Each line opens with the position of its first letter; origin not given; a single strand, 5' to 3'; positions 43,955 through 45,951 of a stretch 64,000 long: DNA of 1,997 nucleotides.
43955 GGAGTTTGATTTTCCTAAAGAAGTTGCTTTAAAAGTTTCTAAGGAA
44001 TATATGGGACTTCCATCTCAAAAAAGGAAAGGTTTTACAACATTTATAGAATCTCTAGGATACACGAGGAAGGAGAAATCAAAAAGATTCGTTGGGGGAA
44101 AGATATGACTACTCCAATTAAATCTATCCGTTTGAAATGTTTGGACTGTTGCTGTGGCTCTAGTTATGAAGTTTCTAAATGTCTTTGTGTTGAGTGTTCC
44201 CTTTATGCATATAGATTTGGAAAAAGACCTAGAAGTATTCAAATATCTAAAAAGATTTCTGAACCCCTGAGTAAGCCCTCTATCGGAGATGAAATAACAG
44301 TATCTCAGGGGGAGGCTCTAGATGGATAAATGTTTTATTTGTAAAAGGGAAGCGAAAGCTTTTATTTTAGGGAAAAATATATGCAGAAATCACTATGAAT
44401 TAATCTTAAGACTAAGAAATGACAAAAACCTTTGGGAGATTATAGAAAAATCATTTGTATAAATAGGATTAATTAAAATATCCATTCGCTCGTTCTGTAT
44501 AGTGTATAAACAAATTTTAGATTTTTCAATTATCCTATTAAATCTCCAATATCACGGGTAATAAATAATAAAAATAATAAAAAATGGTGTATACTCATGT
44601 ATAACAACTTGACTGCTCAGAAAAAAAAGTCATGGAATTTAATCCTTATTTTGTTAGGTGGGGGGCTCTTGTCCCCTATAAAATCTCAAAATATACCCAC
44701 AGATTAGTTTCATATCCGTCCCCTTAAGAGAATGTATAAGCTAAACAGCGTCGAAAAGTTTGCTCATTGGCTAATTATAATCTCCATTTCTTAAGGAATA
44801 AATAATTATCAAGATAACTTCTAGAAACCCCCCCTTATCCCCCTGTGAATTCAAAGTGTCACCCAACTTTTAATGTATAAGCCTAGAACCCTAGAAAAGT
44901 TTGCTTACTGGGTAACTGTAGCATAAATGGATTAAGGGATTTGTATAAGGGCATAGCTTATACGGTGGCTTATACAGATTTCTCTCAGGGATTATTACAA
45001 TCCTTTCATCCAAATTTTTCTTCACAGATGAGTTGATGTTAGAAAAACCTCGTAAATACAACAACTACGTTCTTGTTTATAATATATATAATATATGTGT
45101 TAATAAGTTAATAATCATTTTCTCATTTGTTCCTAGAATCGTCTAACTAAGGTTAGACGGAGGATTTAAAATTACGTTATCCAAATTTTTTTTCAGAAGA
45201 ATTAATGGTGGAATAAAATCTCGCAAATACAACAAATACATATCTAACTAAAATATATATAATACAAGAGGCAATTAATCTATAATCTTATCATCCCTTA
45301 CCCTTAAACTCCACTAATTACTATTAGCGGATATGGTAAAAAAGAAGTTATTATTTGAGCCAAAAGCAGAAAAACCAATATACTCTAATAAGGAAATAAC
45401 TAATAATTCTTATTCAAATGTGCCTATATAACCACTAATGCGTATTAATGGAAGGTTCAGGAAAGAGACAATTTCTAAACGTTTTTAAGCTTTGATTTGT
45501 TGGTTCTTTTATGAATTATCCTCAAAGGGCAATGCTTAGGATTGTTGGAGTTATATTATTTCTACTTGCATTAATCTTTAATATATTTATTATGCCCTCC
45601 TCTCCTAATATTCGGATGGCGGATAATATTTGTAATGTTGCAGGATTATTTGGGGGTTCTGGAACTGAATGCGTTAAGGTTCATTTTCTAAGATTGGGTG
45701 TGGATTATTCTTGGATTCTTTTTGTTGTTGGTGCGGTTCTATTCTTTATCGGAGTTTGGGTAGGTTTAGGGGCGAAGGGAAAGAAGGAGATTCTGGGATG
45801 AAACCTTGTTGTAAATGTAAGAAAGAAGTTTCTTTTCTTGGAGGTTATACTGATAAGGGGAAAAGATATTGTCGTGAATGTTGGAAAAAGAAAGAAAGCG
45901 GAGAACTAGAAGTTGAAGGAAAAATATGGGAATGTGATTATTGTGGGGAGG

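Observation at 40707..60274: tRNA-Asp as an accretion site: at least five cassettes each delimited by a copy of the tRNA 3' core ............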

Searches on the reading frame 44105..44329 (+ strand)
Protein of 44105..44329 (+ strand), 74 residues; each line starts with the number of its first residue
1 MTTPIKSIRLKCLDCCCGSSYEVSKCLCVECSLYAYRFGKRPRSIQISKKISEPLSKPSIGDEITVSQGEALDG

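Call 10: search_protein_families(library=pfam, proteins=[window:44105-44329:+], max_evalue=0.01)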
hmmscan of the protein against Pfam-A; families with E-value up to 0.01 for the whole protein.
window:44105-44329:+ (74 aa): 0 families

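Call 61: search_protein_families(library=phrogs, proteins=[window:44105-44329:+], max_evalue=0.001)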
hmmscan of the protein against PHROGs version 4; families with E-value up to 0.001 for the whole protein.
window:44105-44329:+ (74 aa): 0 families

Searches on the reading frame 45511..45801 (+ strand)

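Call 8: search_protein_families(library=pfam, proteins=[window:45511-45801:+], max_evalue=0.01)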
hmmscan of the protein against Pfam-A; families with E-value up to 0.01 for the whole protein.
window:45511-45801:+ (96 aa): 1 family
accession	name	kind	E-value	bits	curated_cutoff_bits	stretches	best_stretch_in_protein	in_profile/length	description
PF13273.12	DUF4064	-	0.0027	18.3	32.1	1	8-92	7-85/102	Protein of unknown function (DUF4064)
